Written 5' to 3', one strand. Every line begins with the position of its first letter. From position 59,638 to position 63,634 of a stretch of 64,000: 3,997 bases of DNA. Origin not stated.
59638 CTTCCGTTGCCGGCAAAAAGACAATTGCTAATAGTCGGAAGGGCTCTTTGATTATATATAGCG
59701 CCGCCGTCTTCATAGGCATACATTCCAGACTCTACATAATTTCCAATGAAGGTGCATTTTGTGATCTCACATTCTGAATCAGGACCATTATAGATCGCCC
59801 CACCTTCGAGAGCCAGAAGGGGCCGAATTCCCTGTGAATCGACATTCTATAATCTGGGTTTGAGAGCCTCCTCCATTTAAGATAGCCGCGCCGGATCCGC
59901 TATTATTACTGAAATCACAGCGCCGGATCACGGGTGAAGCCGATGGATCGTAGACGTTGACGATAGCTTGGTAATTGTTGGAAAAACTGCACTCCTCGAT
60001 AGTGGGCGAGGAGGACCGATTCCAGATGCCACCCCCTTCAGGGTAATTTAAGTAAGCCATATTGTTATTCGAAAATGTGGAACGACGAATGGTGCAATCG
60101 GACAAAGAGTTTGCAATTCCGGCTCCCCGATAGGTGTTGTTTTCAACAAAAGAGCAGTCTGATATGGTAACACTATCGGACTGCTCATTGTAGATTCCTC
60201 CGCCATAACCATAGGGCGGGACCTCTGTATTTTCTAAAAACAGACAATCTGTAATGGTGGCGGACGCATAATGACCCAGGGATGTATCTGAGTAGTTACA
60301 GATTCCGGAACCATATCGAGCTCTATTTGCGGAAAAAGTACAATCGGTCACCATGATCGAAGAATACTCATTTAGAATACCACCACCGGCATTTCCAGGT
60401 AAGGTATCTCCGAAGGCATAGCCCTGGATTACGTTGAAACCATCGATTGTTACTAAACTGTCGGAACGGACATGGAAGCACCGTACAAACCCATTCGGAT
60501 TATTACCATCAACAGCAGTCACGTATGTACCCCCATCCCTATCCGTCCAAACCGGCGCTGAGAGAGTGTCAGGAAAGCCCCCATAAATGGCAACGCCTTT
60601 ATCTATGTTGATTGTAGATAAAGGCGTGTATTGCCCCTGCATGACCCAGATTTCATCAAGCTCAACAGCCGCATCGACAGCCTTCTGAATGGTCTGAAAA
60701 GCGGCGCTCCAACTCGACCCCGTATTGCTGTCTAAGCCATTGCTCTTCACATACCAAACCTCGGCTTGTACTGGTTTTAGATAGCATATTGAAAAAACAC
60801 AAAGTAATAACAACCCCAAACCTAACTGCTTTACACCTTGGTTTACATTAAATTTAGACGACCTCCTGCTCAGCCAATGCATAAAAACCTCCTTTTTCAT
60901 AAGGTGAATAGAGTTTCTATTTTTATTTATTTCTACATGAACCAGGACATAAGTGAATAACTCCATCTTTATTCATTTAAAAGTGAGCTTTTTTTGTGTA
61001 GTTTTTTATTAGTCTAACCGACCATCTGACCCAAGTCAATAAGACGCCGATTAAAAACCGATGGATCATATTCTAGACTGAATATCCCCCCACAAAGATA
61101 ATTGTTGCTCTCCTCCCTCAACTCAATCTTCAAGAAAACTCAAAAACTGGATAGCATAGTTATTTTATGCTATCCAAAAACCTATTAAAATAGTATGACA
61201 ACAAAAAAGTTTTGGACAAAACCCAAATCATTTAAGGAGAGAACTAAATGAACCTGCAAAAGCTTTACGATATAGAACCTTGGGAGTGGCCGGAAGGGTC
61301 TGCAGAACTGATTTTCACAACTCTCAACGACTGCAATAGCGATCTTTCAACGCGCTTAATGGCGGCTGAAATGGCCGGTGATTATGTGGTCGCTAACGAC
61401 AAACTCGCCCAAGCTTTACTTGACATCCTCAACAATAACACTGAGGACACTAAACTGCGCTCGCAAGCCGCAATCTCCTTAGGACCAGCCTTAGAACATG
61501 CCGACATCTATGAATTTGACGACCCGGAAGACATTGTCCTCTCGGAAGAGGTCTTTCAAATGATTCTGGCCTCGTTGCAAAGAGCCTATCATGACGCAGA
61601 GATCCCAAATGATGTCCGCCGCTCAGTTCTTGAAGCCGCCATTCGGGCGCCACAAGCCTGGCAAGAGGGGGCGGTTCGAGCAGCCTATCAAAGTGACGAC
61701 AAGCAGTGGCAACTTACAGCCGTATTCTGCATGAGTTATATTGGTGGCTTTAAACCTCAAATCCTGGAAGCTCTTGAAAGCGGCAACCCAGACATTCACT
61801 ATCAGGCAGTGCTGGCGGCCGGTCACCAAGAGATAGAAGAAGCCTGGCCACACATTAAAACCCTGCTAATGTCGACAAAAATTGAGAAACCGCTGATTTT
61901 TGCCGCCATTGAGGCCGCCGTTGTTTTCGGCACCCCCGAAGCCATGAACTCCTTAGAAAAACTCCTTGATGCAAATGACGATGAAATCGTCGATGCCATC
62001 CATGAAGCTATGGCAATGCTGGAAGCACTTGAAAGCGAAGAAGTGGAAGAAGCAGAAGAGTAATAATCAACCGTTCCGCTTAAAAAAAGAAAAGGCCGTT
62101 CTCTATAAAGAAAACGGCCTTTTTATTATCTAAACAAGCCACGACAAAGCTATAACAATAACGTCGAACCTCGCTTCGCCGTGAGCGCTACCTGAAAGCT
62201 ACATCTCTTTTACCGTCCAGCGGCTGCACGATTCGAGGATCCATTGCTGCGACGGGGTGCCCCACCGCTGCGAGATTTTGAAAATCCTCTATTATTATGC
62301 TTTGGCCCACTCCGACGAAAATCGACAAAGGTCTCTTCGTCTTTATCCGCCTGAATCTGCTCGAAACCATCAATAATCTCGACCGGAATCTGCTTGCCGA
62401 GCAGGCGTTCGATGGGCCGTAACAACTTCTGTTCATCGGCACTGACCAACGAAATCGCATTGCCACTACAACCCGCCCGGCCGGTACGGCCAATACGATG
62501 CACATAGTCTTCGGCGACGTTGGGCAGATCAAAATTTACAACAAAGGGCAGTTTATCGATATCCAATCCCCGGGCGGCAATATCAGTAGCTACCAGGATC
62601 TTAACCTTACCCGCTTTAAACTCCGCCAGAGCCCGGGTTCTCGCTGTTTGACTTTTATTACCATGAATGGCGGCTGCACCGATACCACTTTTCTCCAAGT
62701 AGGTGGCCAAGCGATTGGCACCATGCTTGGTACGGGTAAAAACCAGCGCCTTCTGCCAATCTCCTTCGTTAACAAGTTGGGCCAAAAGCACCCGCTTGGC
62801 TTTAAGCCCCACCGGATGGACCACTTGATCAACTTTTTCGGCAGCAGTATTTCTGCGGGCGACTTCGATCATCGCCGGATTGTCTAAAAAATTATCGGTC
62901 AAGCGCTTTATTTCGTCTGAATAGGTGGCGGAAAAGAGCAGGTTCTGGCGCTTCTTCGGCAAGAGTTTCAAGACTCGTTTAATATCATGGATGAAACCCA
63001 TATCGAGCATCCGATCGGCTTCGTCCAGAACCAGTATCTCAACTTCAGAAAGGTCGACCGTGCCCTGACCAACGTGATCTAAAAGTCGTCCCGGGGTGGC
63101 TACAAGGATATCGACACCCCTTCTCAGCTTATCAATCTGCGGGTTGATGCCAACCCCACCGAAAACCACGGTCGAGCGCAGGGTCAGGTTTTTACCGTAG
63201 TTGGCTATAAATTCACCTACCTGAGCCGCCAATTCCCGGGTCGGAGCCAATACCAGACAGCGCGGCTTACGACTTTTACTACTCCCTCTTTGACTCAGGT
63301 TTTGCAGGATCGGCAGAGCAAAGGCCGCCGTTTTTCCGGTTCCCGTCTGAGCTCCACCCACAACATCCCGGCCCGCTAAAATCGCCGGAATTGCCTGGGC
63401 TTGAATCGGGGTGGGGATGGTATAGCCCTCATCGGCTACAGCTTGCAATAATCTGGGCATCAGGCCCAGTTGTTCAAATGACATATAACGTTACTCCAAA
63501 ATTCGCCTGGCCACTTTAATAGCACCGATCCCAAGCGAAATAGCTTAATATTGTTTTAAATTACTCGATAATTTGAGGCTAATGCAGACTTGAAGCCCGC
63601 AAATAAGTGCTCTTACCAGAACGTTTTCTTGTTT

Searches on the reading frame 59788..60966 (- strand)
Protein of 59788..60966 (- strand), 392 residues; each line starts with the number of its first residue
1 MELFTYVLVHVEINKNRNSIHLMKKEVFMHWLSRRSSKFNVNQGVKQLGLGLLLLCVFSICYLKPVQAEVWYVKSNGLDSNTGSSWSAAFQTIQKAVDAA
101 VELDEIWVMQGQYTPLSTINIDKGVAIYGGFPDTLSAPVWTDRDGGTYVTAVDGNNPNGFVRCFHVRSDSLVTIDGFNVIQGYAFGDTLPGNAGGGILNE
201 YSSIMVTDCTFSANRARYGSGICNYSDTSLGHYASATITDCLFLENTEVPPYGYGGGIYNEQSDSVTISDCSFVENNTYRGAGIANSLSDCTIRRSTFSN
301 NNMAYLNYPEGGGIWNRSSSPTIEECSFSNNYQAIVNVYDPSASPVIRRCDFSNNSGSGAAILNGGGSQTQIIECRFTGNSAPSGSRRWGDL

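Call 64: search_protein_families(library=pfam, proteins=[window:59788-60966:-], max_evalue=0.00001)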
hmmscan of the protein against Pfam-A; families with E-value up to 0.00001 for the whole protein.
window:59788-60966:- (392 aa): 1 family
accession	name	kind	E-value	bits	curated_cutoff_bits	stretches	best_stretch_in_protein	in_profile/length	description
PF13229.12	Beta_helix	-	1.8e-19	70.4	25.9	1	235-381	10-138/158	Right handed beta helix region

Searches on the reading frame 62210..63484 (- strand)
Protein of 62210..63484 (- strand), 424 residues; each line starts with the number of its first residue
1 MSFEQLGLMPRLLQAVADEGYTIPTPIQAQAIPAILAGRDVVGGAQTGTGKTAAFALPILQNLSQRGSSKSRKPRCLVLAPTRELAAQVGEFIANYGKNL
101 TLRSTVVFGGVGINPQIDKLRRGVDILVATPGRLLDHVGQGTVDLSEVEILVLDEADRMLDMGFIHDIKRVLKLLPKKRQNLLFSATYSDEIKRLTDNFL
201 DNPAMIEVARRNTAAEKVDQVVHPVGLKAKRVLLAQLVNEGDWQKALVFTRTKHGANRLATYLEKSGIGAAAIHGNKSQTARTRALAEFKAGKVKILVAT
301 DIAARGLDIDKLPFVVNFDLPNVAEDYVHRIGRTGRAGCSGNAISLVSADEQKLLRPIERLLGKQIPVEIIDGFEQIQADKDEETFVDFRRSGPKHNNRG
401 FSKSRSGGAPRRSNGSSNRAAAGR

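Call 72: find_encoding_contigs(protein=window:62210-63484:-, flank=10000, max_places=1)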
Protein window:62210-63484:- (424 aa): 4 contigs read that carry it; 1 place shown.
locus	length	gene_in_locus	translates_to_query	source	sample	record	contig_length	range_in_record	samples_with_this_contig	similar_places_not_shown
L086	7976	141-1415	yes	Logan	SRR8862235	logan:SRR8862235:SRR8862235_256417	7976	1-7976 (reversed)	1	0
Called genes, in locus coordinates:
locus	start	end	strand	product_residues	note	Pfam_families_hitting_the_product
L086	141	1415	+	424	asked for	PF00270:DEAD, PF04851:ResIII (weak), PF00271:Helicase_C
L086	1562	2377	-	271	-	PF13646:HEAT_2 (weak)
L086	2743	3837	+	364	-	PF22842:Pel9A-like_beta_helix (faint), PF13229:Beta_helix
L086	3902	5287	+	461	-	-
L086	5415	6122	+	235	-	PF20344:DUF6639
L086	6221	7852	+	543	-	PF02310:B12-binding, PF04055:Radical_SAM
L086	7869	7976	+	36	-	?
